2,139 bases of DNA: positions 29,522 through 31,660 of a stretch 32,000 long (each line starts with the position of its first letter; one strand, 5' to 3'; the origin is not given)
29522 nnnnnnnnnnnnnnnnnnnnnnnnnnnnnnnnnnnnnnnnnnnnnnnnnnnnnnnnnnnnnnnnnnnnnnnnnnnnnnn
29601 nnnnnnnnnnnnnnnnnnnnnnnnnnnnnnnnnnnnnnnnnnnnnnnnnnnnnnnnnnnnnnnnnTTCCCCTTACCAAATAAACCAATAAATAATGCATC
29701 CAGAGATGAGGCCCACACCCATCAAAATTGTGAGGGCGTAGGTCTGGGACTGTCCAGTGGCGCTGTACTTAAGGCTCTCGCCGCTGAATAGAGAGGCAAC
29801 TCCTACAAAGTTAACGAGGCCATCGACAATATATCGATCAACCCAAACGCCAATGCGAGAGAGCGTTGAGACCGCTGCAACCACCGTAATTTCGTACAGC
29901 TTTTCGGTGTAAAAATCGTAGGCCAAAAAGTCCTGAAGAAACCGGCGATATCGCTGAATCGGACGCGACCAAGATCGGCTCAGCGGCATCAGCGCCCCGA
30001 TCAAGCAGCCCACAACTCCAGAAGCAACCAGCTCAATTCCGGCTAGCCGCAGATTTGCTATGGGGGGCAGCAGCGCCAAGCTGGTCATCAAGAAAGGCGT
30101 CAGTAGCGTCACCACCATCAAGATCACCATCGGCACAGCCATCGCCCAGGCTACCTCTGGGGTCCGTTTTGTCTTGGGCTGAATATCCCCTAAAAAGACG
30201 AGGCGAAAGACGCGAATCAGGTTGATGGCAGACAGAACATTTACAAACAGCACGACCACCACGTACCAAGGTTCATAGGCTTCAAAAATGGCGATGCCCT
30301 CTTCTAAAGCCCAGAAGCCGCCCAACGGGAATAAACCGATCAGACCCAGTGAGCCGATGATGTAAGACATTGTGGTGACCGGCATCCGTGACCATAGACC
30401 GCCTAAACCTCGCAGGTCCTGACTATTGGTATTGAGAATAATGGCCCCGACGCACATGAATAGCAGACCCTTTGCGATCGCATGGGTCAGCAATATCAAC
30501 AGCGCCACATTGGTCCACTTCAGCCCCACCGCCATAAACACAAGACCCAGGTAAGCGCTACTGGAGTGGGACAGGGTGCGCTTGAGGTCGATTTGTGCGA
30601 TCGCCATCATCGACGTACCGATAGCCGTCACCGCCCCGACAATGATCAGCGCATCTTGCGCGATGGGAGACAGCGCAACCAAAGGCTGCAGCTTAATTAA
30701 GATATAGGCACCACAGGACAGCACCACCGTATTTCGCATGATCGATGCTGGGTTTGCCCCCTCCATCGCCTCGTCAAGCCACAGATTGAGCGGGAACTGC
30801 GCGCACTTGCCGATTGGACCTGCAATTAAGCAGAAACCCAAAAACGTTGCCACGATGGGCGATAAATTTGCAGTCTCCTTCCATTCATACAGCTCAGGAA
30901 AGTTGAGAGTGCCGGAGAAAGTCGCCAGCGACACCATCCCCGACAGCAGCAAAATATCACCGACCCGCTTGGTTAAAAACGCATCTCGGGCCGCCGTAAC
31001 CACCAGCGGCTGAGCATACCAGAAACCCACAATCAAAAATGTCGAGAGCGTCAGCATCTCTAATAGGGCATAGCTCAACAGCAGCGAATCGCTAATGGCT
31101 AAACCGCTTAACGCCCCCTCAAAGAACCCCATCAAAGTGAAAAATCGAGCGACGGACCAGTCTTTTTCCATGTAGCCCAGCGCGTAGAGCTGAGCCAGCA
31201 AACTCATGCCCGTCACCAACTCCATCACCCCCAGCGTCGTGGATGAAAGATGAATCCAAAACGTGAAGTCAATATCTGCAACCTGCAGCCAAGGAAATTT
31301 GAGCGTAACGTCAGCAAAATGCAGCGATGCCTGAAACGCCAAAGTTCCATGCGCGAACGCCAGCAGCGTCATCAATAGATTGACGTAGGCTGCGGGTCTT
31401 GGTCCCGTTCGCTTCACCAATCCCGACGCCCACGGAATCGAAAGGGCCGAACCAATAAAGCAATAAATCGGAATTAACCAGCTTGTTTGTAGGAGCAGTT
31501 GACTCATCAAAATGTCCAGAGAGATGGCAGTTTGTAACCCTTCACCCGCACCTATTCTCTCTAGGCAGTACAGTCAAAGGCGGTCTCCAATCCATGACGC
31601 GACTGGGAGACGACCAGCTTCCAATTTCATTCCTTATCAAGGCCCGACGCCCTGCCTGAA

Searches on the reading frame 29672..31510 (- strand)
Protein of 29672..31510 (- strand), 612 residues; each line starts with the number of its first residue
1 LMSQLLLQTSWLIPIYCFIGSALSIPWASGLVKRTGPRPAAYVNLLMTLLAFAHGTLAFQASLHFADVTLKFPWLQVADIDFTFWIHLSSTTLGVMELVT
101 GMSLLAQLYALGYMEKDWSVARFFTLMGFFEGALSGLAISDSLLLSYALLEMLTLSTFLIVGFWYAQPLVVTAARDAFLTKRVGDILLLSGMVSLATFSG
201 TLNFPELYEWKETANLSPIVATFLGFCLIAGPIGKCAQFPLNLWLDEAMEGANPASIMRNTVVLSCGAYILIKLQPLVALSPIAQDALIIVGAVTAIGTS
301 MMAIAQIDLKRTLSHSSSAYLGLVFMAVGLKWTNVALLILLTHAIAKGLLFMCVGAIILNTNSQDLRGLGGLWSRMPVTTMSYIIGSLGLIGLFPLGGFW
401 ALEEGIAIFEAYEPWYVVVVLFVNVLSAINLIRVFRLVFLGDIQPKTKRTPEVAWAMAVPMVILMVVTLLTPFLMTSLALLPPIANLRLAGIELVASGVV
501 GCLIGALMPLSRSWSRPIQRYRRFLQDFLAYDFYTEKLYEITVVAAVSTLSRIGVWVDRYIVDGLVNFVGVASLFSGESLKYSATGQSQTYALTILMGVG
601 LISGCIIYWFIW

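Call 22: search_protein_families(library=pfam, proteins=[window:29672-31510:-], max_evalue=0.00001)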
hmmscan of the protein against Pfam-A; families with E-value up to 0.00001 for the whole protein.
window:29672-31510:- (612 aa): 2 families
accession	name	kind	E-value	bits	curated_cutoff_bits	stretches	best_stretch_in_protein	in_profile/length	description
PF00361.26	Proton_antipo_M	-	2.3e-48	165.3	21.5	1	140-425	1-292/294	NADH:quinone oxidoreductase/Mrp antiporter, TM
PF00662.26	Proton_antipo_N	-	2.6e-13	50.1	24.5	1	74-124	1-51/51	NADH-Ubiquinone oxidoreductase (complex I), chain 5 N-terminus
